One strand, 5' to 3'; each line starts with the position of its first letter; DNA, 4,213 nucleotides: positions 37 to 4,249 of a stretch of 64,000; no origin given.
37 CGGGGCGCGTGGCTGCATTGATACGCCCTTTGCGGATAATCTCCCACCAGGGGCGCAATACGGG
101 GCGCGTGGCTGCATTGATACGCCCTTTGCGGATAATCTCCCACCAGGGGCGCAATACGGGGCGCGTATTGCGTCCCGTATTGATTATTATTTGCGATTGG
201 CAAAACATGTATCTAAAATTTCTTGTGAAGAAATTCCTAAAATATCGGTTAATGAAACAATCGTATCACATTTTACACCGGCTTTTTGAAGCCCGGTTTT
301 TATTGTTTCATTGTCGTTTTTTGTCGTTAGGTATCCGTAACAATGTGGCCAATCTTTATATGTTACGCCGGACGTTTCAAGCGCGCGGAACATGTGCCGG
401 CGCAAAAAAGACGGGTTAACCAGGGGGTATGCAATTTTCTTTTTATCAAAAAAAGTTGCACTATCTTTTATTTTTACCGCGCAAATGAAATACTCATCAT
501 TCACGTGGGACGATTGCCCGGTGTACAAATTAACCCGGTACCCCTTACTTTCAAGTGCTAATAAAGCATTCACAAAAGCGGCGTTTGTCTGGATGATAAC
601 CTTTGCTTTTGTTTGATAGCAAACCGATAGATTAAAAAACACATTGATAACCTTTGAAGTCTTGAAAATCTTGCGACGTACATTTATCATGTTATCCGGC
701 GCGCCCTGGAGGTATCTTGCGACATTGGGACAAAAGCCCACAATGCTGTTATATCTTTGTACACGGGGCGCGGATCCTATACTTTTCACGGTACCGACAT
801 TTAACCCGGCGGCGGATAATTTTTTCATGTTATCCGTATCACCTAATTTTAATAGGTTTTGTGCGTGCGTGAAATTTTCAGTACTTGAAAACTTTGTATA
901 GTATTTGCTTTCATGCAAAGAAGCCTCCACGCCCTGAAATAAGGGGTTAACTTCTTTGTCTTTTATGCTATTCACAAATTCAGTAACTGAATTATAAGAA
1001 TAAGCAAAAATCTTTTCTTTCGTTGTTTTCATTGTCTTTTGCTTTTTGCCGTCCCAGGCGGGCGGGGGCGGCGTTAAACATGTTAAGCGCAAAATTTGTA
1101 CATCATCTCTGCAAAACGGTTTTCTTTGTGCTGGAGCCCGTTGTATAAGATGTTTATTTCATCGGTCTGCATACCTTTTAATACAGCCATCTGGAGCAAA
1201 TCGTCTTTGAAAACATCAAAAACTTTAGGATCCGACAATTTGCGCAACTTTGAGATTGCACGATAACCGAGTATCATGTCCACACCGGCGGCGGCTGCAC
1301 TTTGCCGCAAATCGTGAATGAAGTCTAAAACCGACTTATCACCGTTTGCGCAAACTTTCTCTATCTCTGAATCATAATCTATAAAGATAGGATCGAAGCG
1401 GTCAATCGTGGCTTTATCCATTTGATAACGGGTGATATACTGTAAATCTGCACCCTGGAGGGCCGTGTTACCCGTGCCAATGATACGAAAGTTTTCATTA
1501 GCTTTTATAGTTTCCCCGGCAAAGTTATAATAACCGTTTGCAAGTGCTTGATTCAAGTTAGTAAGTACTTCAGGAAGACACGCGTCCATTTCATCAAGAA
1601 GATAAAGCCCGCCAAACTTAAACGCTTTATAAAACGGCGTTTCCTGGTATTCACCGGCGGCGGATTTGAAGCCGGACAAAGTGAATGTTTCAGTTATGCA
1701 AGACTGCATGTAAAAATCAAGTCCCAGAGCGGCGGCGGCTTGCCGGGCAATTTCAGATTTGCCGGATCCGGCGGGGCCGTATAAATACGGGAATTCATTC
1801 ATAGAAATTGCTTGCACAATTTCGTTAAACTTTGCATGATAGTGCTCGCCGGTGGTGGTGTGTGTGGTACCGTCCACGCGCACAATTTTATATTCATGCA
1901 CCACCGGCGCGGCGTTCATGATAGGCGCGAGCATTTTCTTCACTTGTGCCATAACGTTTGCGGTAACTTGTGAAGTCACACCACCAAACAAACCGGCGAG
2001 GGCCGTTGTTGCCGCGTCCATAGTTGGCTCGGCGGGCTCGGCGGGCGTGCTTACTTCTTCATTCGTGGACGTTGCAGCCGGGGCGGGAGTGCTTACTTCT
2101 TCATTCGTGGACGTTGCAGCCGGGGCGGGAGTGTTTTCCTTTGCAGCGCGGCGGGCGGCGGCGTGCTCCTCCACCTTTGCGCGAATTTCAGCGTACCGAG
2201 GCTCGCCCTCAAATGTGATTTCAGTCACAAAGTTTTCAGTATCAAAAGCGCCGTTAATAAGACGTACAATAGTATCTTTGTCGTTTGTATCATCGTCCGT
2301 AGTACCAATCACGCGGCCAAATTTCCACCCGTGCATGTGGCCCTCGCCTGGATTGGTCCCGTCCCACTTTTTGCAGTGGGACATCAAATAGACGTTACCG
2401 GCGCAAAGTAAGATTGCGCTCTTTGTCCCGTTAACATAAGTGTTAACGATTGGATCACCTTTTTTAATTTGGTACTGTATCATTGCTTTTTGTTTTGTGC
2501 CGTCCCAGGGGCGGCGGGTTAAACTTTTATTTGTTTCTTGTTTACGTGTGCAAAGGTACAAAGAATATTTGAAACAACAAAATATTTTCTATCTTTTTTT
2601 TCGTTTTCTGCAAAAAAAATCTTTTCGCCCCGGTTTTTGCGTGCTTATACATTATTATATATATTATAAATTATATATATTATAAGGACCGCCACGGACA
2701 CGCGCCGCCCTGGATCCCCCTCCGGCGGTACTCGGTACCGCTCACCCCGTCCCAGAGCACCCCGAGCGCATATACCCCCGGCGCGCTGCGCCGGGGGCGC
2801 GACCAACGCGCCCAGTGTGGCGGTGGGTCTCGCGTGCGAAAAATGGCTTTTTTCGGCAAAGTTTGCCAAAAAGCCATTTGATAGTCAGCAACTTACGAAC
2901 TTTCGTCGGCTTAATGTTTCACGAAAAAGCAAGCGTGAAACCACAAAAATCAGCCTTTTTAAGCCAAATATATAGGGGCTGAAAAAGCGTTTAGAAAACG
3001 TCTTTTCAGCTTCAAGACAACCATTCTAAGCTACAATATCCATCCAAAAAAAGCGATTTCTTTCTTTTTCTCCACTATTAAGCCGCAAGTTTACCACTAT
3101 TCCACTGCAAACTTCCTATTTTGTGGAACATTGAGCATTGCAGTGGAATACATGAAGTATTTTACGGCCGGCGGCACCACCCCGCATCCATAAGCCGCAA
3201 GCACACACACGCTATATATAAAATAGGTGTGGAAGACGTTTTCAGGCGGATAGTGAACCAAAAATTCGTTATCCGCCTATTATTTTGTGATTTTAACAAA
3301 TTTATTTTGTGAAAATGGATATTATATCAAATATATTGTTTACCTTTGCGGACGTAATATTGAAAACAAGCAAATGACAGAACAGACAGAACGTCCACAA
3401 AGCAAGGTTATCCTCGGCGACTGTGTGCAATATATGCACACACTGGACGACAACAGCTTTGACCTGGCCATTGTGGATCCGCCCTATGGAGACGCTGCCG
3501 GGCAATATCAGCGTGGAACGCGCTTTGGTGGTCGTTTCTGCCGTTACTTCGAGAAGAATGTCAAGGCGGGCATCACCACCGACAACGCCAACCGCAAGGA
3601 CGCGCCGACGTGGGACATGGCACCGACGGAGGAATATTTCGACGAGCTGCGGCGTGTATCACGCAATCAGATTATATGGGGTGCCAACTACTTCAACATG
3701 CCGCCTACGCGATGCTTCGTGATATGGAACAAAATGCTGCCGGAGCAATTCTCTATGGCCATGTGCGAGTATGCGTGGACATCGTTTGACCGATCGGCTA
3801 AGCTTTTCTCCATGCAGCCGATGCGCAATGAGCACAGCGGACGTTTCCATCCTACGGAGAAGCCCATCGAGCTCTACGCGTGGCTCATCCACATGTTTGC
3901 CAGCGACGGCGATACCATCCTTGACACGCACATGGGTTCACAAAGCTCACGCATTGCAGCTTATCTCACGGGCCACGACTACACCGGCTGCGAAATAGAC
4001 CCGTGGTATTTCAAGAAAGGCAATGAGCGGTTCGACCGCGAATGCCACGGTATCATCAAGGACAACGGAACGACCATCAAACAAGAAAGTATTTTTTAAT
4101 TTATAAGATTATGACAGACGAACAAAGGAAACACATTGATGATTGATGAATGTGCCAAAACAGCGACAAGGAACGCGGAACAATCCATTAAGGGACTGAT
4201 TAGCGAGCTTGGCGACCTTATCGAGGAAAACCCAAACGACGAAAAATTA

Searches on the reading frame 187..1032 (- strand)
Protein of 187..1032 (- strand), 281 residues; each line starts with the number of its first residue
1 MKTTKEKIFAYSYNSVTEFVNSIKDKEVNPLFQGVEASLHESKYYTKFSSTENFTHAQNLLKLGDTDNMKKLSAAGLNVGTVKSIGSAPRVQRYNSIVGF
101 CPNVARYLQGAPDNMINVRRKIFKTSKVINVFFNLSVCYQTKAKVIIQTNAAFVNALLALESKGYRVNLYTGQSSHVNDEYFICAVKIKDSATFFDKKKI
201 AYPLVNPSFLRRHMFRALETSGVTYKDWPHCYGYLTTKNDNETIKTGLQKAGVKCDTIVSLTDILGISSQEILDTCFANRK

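Call 32: search_protein_families(library=pfam, proteins=[window:187-1032:-], max_evalue=0.01)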
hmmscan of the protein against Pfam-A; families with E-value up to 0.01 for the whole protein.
window:187-1032:- (281 aa): 1 family
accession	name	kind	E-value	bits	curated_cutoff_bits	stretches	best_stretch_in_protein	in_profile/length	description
PF23822.1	DUF7192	-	8.5e-32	111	27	1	4-235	7-240/281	Domain of unknown function (DUF7192)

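Call 43: find_encoding_contigs(protein=window:187-1032:-, flank=10000, max_places=3)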
Protein window:187-1032:- (281 aa): 5 contigs read that carry it; 3 places shown.
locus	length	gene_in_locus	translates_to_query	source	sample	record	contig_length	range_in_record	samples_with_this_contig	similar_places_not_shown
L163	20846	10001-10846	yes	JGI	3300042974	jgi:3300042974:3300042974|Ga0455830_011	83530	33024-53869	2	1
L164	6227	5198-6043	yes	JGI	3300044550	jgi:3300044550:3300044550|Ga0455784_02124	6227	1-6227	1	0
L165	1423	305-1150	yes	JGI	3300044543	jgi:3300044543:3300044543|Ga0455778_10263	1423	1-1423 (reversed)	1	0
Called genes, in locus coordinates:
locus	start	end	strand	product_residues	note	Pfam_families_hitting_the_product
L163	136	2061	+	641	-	-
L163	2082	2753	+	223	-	-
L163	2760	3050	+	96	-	-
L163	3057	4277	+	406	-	-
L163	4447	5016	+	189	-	PF05105:Phage_holin_4_1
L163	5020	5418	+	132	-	-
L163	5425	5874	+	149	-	PF18925:DUF5675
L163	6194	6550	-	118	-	-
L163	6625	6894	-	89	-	-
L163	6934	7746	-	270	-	PF01555:N6_N4_Mtase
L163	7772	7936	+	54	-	-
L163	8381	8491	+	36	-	-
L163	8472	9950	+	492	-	PF07728:AAA_5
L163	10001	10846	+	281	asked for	PF23822:DUF7192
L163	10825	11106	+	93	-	-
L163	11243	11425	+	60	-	-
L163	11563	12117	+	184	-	-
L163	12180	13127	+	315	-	-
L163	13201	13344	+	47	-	-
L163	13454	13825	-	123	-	PF01381:HTH_3 (weak)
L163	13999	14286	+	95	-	-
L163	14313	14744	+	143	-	-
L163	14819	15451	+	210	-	-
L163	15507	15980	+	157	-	-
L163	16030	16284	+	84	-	-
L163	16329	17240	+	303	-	-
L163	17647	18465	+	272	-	PF00142:Fer4_NifH (faint), PF02374:ArsA_ATPase (weak), PF06564:CBP_BcsQ (faint), PF09140:MipZ (faint), PF10609:ParA (weak), PF13614:AAA_31, PF01656:CbiA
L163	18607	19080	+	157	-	-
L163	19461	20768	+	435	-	-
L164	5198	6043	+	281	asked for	PF23822:DUF7192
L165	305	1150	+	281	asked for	PF23822:DUF7192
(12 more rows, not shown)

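Call 44: search_protein_families(library=pfam, proteins=[L163:11563-12117:+, L163:12180-13127:+, L163:13454-13825:-, L163:13999-14286:+, L163:14313-14744:+, L163:14819-15451:+, L163:15507-15980:+, L163:16329-17240:+, L163:18607-19080:+, L163:19461-20768:+], max_evalue=0.05)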
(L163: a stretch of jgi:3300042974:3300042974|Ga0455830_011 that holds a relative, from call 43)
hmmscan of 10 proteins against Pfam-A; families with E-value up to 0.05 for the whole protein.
L163:11563-12117:+ (184 aa): 1 family
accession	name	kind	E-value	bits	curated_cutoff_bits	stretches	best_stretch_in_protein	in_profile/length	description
PF13559.11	DUF4129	-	0.04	14.4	24.8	0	138-157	14-32/69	Domain of unknown function (DUF4129)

L163:12180-13127:+ (315 aa): 0 families

L163:13454-13825:- (123 aa): 7 families
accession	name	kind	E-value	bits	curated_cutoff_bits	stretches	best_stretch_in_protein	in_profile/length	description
PF01381.28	HTH_3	-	4.2e-06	27.1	23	1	18-56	12-50/55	Helix-turn-helix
PF13443.12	HTH_26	-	0.00041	21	22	1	8-57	4-53/63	Cro/C1-type HTH DNA-binding domain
PF13248.11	Zn_ribbon_3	-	0.0068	16.3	27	1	98-112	12-26/26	zinc-ribbon domain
PF15943.11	YdaS_toxin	-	0.011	16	30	1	18-38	11-31/65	Bacterial toxin YdaS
PF14549.12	P22_Cro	-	0.019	15.2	30.2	0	17-32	11-26/60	DNA-binding transcriptional regulator Cro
PF14471.11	DUF4428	-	0.036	14.3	27.8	0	97-114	16-33/51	Domain of unknown function (DUF4428)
PF13412.12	HTH_24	-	0.044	13.8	21.9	0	14-34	16-36/48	Winged helix-turn-helix DNA-binding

L163:13999-14286:+ (95 aa): 0 families

L163:14313-14744:+ (143 aa): 1 family
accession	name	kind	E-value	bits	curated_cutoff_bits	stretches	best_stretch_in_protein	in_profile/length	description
PF00216.26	Bac_DNA_binding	-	0.038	14.7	22.4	0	6-41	2-36/90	Bacterial DNA-binding protein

L163:14819-15451:+ (210 aa): 0 families

L163:15507-15980:+ (157 aa): 1 family
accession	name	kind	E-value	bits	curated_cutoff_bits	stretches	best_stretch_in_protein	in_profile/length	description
PF08552.16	Kei1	-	0.034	14.4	25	1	44-127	82-162/181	Inositolphosphorylceramide synthase subunit Kei1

L163:16329-17240:+ (303 aa): 1 family
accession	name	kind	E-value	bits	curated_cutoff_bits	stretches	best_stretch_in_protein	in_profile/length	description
PF01756.24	ACOX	-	0.046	13.8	22.1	0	64-128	9-71/181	Acyl-CoA oxidase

L163:18607-19080:+ (157 aa): 0 families

L163:19461-20768:+ (435 aa): 2 families
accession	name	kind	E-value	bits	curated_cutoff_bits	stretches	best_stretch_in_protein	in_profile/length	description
PF21205.3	Rep3_C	-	0.00026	21.6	21.1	1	253-300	12-50/59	Initiator Rep protein, WH2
PF01051.27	Rep3_N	-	0.00092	20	22.4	1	34-218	15-141/141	Initiator Replication protein, WH1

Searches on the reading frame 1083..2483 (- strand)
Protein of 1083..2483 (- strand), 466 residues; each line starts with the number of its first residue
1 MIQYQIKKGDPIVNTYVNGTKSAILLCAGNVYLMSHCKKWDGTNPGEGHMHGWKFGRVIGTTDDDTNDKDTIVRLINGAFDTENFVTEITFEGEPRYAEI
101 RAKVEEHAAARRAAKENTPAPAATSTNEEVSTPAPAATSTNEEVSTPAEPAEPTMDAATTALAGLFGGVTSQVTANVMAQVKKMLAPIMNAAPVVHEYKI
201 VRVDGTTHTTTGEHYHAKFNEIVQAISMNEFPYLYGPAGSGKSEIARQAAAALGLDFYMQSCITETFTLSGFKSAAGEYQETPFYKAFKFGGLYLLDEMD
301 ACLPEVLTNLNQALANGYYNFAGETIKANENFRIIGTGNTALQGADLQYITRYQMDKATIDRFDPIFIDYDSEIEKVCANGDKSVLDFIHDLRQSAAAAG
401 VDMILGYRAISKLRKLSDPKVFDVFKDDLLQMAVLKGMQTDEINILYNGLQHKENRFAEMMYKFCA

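Call 32: search_protein_families(library=pfam, proteins=[window:1083-2483:-], max_evalue=0.01)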
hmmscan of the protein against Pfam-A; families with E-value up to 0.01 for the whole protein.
window:1083-2483:- (466 aa): 4 families
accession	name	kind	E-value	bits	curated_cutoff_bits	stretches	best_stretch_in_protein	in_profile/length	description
PF07728.20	AAA_5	-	1.8e-11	44.6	22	1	234-362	4-138/139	AAA domain (dynein-related subfamily)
PF00004.35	AAA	-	2.7e-05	25.1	21.2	1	233-340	2-110/131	ATPase family associated with various cellular activities (AAA)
PF12774.13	AAA_6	-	0.00047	19.7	25.2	1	219-265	22-68/327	Hydrolytic ATP binding site of dynein motor region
PF02224.24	Cytidylate_kin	-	0.0085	16.3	26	0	236-276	5-45/211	Cytidylate kinase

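Call 37: find_encoding_contigs(protein=window:1083-2483:-, flank=10000, max_places=4)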
Protein window:1083-2483:- (466 aa): no gene with exactly this product is on record in the collection.

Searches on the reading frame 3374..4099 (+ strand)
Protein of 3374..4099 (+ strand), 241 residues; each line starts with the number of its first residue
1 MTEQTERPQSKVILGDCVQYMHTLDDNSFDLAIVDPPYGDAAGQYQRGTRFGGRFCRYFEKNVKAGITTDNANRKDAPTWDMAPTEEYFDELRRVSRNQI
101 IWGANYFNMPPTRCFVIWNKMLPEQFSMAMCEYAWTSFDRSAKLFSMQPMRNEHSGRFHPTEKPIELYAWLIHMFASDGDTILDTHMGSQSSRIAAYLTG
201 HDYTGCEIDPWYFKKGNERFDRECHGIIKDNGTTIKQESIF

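Call 32: search_protein_families(library=pfam, proteins=[window:3374-4099:+], max_evalue=0.01)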
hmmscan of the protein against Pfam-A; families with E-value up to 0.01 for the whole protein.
window:3374-4099:+ (241 aa): 1 family
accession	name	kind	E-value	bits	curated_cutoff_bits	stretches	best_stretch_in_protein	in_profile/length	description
PF01555.25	N6_N4_Mtase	-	7.5e-12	46.1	26.7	1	147-214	149-217/221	DNA methylase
